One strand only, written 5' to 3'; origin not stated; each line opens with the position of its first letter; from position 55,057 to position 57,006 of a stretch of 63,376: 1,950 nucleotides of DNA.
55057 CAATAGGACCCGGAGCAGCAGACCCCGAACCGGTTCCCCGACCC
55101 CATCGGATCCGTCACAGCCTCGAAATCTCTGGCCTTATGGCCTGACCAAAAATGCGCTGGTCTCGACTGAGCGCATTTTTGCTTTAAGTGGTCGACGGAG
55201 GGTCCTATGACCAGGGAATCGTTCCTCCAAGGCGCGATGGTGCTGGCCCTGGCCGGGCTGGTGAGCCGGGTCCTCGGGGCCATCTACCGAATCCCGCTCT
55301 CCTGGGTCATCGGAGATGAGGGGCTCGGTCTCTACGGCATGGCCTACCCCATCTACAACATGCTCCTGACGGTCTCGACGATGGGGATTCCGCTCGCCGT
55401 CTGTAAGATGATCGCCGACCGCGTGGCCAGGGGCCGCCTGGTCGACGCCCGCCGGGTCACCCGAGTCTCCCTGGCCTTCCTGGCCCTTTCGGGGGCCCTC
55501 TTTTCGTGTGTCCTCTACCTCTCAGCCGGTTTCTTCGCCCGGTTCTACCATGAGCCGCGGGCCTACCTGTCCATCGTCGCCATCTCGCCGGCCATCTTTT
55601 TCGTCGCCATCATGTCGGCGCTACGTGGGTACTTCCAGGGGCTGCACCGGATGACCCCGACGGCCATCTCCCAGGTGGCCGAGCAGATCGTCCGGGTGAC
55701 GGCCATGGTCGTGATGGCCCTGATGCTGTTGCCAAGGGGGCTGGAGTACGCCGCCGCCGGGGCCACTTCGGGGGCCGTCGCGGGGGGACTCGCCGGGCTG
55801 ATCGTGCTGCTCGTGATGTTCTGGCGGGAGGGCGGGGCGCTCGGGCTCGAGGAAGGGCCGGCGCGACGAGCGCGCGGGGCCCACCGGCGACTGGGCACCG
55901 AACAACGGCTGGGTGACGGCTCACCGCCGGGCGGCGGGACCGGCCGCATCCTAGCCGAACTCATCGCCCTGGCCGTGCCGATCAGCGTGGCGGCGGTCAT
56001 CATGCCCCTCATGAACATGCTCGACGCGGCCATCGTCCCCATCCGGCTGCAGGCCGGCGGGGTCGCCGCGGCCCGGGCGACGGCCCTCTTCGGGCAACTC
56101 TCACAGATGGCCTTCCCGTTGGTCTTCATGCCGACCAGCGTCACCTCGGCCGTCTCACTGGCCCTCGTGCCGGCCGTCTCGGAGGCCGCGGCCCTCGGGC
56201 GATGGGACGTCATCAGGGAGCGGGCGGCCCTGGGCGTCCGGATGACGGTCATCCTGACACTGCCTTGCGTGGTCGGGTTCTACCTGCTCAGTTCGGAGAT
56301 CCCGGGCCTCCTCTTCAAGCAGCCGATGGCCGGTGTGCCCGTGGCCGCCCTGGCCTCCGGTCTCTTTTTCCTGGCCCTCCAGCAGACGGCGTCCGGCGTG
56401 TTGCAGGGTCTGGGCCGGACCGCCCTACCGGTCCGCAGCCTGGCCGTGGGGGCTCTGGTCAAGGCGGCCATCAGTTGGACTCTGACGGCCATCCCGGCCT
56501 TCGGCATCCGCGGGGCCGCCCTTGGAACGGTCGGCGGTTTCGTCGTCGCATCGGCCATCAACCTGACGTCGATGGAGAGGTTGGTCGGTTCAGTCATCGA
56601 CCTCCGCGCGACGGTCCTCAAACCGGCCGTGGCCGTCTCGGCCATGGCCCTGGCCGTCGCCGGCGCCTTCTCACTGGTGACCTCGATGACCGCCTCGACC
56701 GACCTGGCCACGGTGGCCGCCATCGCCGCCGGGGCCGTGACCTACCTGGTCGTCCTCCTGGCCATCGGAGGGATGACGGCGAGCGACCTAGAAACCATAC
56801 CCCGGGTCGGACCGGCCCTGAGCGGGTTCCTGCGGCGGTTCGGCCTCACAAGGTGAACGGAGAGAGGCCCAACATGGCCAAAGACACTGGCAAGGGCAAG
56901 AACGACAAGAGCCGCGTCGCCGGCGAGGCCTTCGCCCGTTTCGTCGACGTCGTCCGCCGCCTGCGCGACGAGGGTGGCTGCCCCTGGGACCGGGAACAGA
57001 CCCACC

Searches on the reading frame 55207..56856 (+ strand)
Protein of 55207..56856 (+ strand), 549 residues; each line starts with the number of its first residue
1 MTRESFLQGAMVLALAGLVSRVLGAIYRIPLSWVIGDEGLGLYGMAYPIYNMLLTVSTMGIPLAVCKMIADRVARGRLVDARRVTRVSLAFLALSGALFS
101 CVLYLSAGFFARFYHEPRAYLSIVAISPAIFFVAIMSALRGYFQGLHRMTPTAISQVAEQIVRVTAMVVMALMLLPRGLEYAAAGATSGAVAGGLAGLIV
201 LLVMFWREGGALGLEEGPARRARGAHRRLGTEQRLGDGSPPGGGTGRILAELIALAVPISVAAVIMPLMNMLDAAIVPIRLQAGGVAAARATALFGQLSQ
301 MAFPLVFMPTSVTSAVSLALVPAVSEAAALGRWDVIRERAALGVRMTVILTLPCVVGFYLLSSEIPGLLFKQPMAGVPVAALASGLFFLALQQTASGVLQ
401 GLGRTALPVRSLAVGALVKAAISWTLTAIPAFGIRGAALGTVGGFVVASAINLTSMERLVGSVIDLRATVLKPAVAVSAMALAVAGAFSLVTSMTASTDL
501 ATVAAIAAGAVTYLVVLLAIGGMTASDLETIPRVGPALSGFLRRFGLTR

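Call 33: search_protein_families(library=pfam, proteins=[window:55207-56856:+], max_evalue=0.00001)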
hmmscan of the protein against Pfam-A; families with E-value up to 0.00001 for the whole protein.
window:55207-56856:+ (549 aa): 4 families
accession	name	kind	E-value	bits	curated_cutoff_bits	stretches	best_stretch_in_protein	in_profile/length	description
PF01943.22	Polysacc_synt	-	1.2e-32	113.9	28.2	1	7-209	2-196/274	Polysaccharide biosynthesis protein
PF03023.19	MurJ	-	1.3e-08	34.3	27.4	1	125-492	103-437/451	Lipid II flippase MurJ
PF13440.11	Polysacc_synt_3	-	3.7e-07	30.1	23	1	38-174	9-136/293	Polysaccharide biosynthesis protein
PF01554.23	MatE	-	5.6e-07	29.8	24.9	0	18-162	7-154/161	MatE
